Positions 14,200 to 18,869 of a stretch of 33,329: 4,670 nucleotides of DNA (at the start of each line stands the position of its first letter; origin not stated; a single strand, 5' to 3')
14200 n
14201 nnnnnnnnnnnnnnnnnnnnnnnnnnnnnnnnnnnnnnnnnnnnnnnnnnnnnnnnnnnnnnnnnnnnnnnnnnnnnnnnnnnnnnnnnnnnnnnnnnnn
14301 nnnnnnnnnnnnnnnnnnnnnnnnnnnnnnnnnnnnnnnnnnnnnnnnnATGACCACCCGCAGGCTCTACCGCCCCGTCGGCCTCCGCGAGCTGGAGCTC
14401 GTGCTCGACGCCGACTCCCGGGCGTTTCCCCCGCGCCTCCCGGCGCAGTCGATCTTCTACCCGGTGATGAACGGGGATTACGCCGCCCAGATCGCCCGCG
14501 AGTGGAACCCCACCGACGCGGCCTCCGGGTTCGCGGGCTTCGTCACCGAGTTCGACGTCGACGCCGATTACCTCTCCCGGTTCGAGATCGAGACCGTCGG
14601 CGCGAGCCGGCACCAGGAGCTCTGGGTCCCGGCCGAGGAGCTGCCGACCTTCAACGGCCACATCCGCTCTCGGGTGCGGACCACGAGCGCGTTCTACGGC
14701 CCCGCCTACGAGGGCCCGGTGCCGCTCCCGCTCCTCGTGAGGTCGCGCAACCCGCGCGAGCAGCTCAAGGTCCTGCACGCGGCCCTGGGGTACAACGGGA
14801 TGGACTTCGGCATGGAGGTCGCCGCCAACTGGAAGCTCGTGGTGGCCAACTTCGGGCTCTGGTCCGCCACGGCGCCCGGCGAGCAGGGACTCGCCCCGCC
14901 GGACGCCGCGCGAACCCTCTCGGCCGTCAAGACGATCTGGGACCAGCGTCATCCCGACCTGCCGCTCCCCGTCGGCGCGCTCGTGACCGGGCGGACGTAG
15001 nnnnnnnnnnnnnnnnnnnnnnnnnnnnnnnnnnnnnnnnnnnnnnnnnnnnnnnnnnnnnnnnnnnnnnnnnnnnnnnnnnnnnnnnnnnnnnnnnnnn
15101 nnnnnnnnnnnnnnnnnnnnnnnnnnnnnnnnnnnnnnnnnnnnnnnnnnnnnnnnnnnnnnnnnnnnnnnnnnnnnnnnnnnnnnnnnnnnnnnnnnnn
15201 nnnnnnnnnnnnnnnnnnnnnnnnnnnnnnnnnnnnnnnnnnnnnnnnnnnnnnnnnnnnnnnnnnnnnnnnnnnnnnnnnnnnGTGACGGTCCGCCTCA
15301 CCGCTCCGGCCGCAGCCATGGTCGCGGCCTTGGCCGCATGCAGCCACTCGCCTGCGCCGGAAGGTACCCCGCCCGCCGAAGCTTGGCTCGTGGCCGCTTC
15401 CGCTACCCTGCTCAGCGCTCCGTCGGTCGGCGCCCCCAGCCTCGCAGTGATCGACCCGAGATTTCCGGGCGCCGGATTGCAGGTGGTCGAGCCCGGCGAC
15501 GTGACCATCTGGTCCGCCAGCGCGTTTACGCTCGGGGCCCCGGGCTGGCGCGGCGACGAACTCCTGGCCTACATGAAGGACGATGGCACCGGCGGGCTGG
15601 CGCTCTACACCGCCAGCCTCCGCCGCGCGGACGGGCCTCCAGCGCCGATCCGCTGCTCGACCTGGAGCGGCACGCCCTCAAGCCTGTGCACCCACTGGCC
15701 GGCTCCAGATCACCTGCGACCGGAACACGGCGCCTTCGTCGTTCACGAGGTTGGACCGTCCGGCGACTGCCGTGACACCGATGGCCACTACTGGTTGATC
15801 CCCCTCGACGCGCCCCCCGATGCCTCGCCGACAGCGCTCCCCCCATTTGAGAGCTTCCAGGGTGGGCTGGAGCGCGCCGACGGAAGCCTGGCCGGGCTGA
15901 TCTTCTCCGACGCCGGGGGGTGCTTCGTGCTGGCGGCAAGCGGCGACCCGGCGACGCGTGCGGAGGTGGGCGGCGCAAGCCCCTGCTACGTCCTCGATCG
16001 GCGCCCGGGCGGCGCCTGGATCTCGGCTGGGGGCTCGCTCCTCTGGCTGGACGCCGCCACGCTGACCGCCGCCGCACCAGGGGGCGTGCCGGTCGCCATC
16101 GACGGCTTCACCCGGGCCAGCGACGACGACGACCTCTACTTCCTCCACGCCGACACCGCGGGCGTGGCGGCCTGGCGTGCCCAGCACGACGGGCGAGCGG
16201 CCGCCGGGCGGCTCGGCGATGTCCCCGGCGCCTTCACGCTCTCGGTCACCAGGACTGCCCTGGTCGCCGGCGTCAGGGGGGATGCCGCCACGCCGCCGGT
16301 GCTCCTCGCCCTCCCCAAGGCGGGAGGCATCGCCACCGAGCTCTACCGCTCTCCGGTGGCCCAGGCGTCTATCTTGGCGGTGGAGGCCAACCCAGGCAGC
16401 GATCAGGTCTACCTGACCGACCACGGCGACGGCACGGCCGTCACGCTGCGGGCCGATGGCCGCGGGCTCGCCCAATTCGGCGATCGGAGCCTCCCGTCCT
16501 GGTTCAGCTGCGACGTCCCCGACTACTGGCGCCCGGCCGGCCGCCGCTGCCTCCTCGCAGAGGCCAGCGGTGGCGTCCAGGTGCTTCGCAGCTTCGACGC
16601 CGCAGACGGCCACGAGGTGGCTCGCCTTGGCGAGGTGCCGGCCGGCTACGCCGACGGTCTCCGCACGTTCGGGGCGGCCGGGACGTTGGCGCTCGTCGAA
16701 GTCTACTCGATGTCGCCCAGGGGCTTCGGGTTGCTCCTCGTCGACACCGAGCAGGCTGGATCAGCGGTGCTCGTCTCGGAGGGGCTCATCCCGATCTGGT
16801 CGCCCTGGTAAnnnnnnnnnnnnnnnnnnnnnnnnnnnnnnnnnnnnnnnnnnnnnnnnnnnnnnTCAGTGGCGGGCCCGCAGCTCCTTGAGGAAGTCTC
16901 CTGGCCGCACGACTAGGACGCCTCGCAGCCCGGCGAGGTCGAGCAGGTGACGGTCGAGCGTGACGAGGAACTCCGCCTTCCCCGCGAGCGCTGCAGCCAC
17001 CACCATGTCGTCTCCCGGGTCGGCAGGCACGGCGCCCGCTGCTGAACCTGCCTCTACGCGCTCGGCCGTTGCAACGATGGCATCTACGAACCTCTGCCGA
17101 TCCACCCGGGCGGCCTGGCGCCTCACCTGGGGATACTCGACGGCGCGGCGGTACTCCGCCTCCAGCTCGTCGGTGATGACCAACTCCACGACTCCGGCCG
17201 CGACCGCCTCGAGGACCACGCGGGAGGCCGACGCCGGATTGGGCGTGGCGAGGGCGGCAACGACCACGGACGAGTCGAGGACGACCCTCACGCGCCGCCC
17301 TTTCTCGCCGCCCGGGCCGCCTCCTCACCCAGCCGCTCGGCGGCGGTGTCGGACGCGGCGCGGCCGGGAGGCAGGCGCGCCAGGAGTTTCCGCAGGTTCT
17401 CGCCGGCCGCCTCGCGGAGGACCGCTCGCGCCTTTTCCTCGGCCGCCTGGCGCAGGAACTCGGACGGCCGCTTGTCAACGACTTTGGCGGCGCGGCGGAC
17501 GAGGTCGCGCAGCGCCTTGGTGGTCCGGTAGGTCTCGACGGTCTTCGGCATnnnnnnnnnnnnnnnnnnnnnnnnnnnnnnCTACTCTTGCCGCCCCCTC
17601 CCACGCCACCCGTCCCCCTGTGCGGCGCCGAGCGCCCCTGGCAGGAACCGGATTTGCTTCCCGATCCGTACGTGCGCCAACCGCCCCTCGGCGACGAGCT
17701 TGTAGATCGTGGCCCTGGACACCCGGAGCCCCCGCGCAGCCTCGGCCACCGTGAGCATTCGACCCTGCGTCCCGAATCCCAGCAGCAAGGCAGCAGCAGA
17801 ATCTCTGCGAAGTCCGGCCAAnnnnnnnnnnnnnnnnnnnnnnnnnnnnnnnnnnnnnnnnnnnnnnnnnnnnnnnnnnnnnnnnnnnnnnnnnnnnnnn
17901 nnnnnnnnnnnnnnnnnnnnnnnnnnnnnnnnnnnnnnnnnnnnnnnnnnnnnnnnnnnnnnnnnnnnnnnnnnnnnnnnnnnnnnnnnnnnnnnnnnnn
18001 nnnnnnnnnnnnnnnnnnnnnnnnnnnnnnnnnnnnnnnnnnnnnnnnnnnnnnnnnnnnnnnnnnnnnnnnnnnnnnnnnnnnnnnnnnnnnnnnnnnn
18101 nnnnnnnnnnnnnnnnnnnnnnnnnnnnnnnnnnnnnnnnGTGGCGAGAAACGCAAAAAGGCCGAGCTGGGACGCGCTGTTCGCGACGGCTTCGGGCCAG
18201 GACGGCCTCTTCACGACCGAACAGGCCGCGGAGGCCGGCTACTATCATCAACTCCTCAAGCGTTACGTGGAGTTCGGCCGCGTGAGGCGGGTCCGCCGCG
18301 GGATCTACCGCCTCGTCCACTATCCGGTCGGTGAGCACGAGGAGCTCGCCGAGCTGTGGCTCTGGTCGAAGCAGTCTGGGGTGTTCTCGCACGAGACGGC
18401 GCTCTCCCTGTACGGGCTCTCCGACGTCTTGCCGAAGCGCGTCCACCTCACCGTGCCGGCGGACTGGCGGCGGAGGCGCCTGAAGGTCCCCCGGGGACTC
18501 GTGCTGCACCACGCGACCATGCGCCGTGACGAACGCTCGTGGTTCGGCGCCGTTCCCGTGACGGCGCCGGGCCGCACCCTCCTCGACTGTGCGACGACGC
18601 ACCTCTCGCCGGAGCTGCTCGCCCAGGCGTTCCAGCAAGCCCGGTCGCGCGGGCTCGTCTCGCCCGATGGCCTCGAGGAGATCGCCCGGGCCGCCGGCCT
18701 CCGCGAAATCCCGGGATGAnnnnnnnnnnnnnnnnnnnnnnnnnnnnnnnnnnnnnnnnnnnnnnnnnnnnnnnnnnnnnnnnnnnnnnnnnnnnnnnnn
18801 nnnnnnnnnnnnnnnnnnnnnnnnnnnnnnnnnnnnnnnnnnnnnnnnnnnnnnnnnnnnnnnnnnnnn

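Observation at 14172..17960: Integrase-less 3.7-kb insertion in tRNA-Pro bounded by perfect 44-bp direct repeats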

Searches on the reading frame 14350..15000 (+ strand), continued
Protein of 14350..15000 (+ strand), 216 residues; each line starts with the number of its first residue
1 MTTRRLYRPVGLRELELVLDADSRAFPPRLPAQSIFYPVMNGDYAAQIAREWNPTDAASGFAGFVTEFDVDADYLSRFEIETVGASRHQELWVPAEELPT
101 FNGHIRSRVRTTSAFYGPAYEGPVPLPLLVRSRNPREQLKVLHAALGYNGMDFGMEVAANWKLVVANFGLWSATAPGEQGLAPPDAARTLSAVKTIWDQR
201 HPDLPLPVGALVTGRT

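Call 100: fold_search(model_id=the predicted structure, library=pdb)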
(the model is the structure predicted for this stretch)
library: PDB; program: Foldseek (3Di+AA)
matches with E <= 10: 281; with E <= 0.001: 0
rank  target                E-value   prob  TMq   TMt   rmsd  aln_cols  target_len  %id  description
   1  1wfx                  4.2e-03  0.99  0.28  0.32   4.4       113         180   18  Crystal Structure of APE0204 from Aeropyrum pernix (released 2004-11-27)
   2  8tfz_A                6.2e-03  0.97  0.27  0.31   4.9       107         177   14  tRNA 2'-phosphotransferase (Tpt1) from Pyrococcus horikoshii in complex with NAD (released 2023-11-08)
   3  8tfi                  6.2e-03  0.94  0.24  0.29   5.2        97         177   16  tRNA 2'-phosphotransferase (Tpt1) from Pyrococcus horikoshii (released 2023-11-08)
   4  8tg6                  6.6e-03  0.98  0.28  0.32   4.5       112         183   19  tRNA 2'-phosphotransferase (Tpt1) from Aeropyrum pernix in complex with sulfate anions (released 2023-11-08)
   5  8tg3                  6.6e-03  0.96  0.27  0.30   5.1       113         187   19  tRNA 2'-phosphotransferase (Tpt1) from Aeropyrum pernix in complex with ADP-ribose-1" -phosphate (released 2023-11-08)
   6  9ld4_A                7.9e-03  0.92  0.24  0.28   5.4       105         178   16  The Apo-form structure of TkoKptA (released 2025-11-12)
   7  9ld3_A                8.4e-03  0.94  0.25  0.29   4.9       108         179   14  The complex structure of K63A/2',3',5'-P-A/ADPR (released 2025-11-12)
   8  9ld4_C                1.0e-02  0.96  0.26  0.30   4.4       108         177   15  The Apo-form structure of TkoKptA (released 2025-11-12)
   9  8tg4_A                1.1e-02  0.98  0.29  0.34   4.7       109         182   16  tRNA 2'-phosphotransferase (Tpt1) from Aeropyrum pernix in complex with ADP-ribose-2"-phosphate and 2'-OH RNA (released 2023-11-08)
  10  9ldi                  1.2e-02  0.97  0.26  0.31   4.6        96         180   18  The complex structure of TkoKptA/2',3',5'-p-A (released 2025-11-12)
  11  9ld6_A                1.2e-02  0.97  0.28  0.32   4.1       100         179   16  The complex structure of TkoKptA/DNA/NAD+ (released 2025-11-12)
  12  9ldc_A                1.4e-02  0.92  0.25  0.29   4.5       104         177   15  The structure of TkoKptA/DNA/ADPR complex-B* (released 2025-11-12)
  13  9ld4_D                1.9e-02  0.84  0.23  0.28   5.5       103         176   16  The Apo-form structure of TkoKptA (released 2025-11-12)
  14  9lda_A                2.6e-02  0.91  0.26  0.30   4.5        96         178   17  The complex structure of K63A/5'-p-ADPR-DNA (released 2025-11-12)
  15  9ldg_A                2.6e-02  0.85  0.25  0.29   4.6       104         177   14  The structure of TkoKptA/DNA/Appr>P complex-B (released 2025-11-12)
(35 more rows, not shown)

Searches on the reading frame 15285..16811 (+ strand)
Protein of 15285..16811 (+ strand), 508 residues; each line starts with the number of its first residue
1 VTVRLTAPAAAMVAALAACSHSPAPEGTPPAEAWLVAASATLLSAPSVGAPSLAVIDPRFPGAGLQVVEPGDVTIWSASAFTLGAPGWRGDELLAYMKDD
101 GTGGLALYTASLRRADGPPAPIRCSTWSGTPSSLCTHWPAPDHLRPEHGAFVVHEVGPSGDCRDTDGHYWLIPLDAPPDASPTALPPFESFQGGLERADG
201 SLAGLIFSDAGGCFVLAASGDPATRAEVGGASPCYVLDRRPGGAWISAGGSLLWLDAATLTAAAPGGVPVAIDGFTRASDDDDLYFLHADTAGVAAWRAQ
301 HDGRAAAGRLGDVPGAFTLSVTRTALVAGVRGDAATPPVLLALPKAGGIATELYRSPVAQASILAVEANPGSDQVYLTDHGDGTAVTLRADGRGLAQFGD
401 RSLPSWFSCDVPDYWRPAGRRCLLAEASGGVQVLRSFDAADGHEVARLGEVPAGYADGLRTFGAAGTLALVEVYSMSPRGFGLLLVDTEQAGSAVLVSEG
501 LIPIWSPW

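Call 12: search_protein_families(library=pfam, proteins=[window:15285-16811:+], max_evalue=0.01)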
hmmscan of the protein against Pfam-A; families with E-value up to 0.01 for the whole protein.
window:15285-16811:+ (508 aa): 0 families

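Call 31: search_protein_families(library=ncbifam, proteins=[window:15285-16811:+], max_evalue=0.01)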
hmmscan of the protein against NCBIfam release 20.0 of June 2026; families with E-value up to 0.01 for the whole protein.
window:15285-16811:+ (508 aa): 0 families

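Call 32: search_protein_families(library=phrogs, proteins=[window:15285-16811:+], max_evalue=0.01)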
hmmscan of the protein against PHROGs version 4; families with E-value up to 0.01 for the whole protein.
window:15285-16811:+ (508 aa): 0 families

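Call 52: find_related_loci(query=window:15285-16811:+, collection=metagenome_contigs, flank=10000)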
Query window:15285-16811:+ (508 aa) in metagenome_contigs; peptide patterns used: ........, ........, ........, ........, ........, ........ (x = any residue, [..] = any of these).
131 stretches matched a pattern, but none encodes a relative of the query by tblastn (E <= 1e-3).

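Call 71: search_solved_structures(query=window:15285-16811:+, max_evalue=1)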
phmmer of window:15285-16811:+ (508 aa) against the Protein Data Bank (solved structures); distinct sequences matched with E-value up to 1: 1.
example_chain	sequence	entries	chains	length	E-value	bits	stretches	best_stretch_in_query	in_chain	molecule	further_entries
3trh_A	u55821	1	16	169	0.03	16.2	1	208-278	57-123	Phosphoribosylaminoimidazole carboxylase carboxyltransferase subunit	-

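Call 72: search_protein_families(library=padloc, proteins=[window:15285-16811:+], max_evalue=0.01)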
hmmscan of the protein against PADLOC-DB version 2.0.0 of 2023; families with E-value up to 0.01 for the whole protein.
window:15285-16811:+ (508 aa): 0 families

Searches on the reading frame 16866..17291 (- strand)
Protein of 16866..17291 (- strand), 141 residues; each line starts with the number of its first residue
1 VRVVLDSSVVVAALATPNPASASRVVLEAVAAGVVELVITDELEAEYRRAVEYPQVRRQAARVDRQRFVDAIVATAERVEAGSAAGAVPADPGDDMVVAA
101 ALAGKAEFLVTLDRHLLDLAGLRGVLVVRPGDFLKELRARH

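Call 12: search_protein_families(library=pfam, proteins=[window:16866-17291:-], max_evalue=0.01)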
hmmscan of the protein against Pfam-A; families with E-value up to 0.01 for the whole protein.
window:16866-17291:- (141 aa): 2 families
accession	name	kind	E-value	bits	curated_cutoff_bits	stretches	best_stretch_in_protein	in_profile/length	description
PF13470.12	PIN_3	-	7.3e-20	72.4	27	1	2-115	1-115/115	PIN domain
PF01850.27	PIN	-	7.1e-07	30.3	23.6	1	3-121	1-119/120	PIN domain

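Call 31: search_protein_families(library=ncbifam, proteins=[window:16866-17291:-], max_evalue=0.01)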
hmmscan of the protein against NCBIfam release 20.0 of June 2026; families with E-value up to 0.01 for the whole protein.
window:16866-17291:- (141 aa): 2 families
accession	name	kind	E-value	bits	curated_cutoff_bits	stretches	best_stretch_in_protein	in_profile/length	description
TIGR00305.1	TIGR00305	equivalog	5.7e-10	39.5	29.15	1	2-119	1-115/115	putative toxin-antitoxin system toxin component, PIN family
NF046100.1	RSP_2648_fam_PIN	equivalog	1.1e-06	28.7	170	1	23-115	14-107/177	RSP_2648 family PIN domain-containing protein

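Call 32: search_protein_families(library=phrogs, proteins=[window:16866-17291:-], max_evalue=0.01)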
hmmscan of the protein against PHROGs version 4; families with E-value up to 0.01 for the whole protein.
window:16866-17291:- (141 aa): 1 family
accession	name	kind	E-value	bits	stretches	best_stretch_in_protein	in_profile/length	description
phrog_14427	-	unknown function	3.4e-07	31.2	1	1-135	2-132/139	-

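Call 53: find_related_loci(query=window:16866-17291:-, collection=viral_contigs, flank=8000)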
Query window:16866-17291:- (141 aa) in viral_contigs; peptide patterns used: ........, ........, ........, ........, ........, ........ (x = any residue, [..] = any of these).
34 stretches matched a pattern, but none encodes a relative of the query by tblastn (E <= 1e-3).

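Call 72: search_protein_families(library=padloc, proteins=[window:16866-17291:-], max_evalue=0.01)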
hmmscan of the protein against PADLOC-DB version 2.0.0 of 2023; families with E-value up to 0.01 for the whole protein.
window:16866-17291:- (141 aa): 1 family
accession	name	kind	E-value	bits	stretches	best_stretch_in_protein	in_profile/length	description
PDLC04421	PDC-M11A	-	0.00021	18.1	1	1-136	1-142/486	-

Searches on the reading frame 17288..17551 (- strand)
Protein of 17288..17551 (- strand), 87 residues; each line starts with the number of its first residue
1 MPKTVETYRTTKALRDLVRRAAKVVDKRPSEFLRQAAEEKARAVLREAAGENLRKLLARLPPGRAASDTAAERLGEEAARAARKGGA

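Call 12: search_protein_families(library=pfam, proteins=[window:17288-17551:-], max_evalue=0.01)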
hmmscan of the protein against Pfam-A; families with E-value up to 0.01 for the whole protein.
window:17288-17551:- (87 aa): 2 families
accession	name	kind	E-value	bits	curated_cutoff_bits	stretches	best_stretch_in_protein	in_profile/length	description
PF08681.18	TacA1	-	0.00016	22.1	21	1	8-48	4-44/80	Antitoxin TacA 1-like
PF22455.1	PqqF_C_3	-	0.0091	16.4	27.9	1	11-73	57-117/128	PQQ synthase PqqF, C-terminal lobe domain 3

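Call 31: search_protein_families(library=ncbifam, proteins=[window:17288-17551:-], max_evalue=0.01)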
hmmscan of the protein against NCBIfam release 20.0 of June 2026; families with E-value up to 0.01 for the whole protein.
window:17288-17551:- (87 aa): 0 families

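Call 32: search_protein_families(library=phrogs, proteins=[window:17288-17551:-], max_evalue=0.01)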
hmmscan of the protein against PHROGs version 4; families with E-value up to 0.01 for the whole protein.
window:17288-17551:- (87 aa): 0 families

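Call 72: search_protein_families(library=padloc, proteins=[window:17288-17551:-], max_evalue=0.01)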
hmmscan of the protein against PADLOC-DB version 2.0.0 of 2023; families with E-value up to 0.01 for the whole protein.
window:17288-17551:- (87 aa): 1 family
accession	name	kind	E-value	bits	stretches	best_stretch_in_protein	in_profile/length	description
PDLC00706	Effector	-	0.0067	14.2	0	2-85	77-157/172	2TM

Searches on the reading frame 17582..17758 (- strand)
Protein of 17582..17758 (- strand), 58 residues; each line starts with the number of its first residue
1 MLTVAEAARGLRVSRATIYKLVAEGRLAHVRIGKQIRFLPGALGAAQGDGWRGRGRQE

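Call 31: search_protein_families(library=ncbifam, proteins=[window:17582-17758:-], max_evalue=0.01)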
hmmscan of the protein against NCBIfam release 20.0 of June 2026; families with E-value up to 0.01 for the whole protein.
window:17582-17758:- (58 aa): 3 families
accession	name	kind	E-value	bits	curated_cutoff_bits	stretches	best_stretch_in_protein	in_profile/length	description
TIGR01764.1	excise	domain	8.1e-13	48.5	28.8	1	2-38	2-38/49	excisionase family DNA-binding protein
NF047737.1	antiphage_MADS1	equivalog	3.9e-06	27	80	1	1-39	3-41/49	methylation-associated defense system helix-turn-helix domain-containing protein MAD1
NF038291.1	rep_pAB02_ORF2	subfamily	0.0012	19.3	85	1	2-28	3-29/172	plasmid replication DNA-binding protein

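Call 32: search_protein_families(library=phrogs, proteins=[window:17582-17758:-], max_evalue=0.01)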
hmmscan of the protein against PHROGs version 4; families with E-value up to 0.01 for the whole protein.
window:17582-17758:- (58 aa): 6 families
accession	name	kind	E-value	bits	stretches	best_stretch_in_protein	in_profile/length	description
phrog_66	-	integration and excision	7.4e-06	26.9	1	1-39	93-132/412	excisionase and transcriptional regulator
phrog_2907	-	integration and excision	6.1e-05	24.4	1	1-32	6-37/117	excisionase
phrog_10045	-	DNA, RNA and nucleotide metabolism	0.001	19.9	1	1-37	20-57/74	HTH DNA binding protein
phrog_2474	-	transcription regulation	0.0025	18.7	1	2-35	49-82/118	MerR-like transcriptional regulator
phrog_6401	-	DNA, RNA and nucleotide metabolism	0.0034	18.2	1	1-35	9-44/64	DNA binding protein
phrog_33310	-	unknown function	0.0036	18.3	1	1-31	107-137/157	-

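Call 72: search_protein_families(library=padloc, proteins=[window:17582-17758:-], max_evalue=0.01)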
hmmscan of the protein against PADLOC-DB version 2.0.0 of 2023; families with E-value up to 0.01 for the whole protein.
window:17582-17758:- (58 aa): 1 family
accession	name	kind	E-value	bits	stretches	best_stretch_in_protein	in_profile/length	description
PDLC04133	mad1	-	2.8e-07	28.8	1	2-42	6-46/60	mads_1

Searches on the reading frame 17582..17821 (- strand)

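Call 12: search_protein_families(library=pfam, proteins=[window:17582-17821:-], max_evalue=0.01)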
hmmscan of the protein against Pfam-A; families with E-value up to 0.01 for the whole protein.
window:17582-17821:- (79 aa): 3 families
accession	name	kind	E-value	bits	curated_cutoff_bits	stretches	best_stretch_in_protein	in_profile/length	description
PF12728.13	HTH_17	-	3.3e-13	50.1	27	1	22-61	1-40/51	Helix-turn-helix domain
PF13338.12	AbiEi_4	-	0.001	19.5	25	1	19-54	10-44/49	Transcriptional regulator, AbiEi antitoxin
PF09339.16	HTH_IclR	-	0.0013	18.9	22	1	9-44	5-40/52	IclR helix-turn-helix domain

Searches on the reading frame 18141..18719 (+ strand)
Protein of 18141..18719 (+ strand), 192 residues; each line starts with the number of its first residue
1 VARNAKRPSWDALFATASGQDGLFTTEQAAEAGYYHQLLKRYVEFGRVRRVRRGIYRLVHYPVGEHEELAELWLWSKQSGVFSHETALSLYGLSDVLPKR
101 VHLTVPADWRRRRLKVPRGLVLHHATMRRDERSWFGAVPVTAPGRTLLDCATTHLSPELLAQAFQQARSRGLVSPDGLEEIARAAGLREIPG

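Call 12: search_protein_families(library=pfam, proteins=[window:18141-18719:+], max_evalue=0.01)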
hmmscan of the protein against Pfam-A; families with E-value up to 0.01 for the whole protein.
window:18141-18719:+ (192 aa): 3 families
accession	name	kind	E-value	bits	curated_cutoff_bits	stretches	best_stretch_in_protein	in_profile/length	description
PF13338.12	AbiEi_4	-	8e-13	48.7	25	1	12-59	2-49/49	Transcriptional regulator, AbiEi antitoxin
PF09407.15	AbiEi_1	-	0.00018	22.2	22.2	1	84-156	22-98/142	AbiEi antitoxin C-terminal domain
PF17194.10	AbiEi_3_N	-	0.00018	21.9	26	1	23-97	17-91/93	Transcriptional regulator, AbiEi antitoxin N-terminal domain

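Call 29: find_encoding_contigs(protein=window:18141-18719:+, flank=10000, max_places=10)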
Protein window:18141-18719:+ (192 aa): 1 contig read that carries it; 1 place shown.
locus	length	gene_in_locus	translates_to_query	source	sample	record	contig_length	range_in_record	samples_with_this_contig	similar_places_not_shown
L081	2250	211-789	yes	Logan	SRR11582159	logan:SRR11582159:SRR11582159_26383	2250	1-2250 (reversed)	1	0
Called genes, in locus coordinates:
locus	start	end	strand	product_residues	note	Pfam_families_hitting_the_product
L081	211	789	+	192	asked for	PF13338:AbiEi_4, PF09407:AbiEi_1 (weak)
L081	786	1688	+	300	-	PF08843:AbiEii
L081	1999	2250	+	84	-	?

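Call 31: search_protein_families(library=ncbifam, proteins=[window:18141-18719:+], max_evalue=0.01)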
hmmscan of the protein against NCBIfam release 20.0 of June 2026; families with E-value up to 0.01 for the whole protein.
window:18141-18719:+ (192 aa): 0 families

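Call 72: search_protein_families(library=padloc, proteins=[window:18141-18719:+], max_evalue=0.01)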
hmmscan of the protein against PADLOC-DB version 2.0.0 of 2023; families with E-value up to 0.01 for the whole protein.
window:18141-18719:+ (192 aa): 28 families (the best 25 are shown)
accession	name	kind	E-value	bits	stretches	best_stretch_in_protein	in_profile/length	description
PDLC02228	AbiEi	-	2.6e-71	237.4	1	8-184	25-194/216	AbiEi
PDLC02249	AbiEi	-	7.1e-59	196.7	1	8-186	3-177/184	AbiEi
PDLC02260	AbiEi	-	1.9e-53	177.8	1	8-140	2-130/131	AbiEi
PDLC02231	AbiEi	-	7.1e-35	119.1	1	9-183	6-187/280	AbiEi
PDLC02225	AbiEi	-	2.9e-24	83.9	1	17-186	14-182/198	AbiEi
PDLC02265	AbiEi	-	1.2e-16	59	1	19-186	12-185/198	AbiEi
PDLC02256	AbiEi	-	2e-16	58.5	1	20-182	13-169/174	AbiEi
PDLC02283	AbiEi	-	6e-16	56.8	1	20-187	16-189/201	AbiEi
PDLC02259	AbiEi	-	6e-15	53.2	1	23-177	1-162/191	AbiEi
PDLC02244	AbiEi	-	1.5e-14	52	1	14-180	11-186/292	AbiEi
PDLC02239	AbiEi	-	3.4e-13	47.7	1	23-126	11-113/195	AbiEi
PDLC02275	AbiEi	-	1.3e-10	39.6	1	20-108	9-95/184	AbiEi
PDLC02254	AbiEi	-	5.6e-08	30.7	1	22-109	16-105/197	AbiEi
PDLC02248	AbiEi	-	6.5e-08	30.5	1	20-116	14-106/198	AbiEi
PDLC02245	AbiEi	-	1.5e-07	29.3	1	19-115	8-102/194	AbiEi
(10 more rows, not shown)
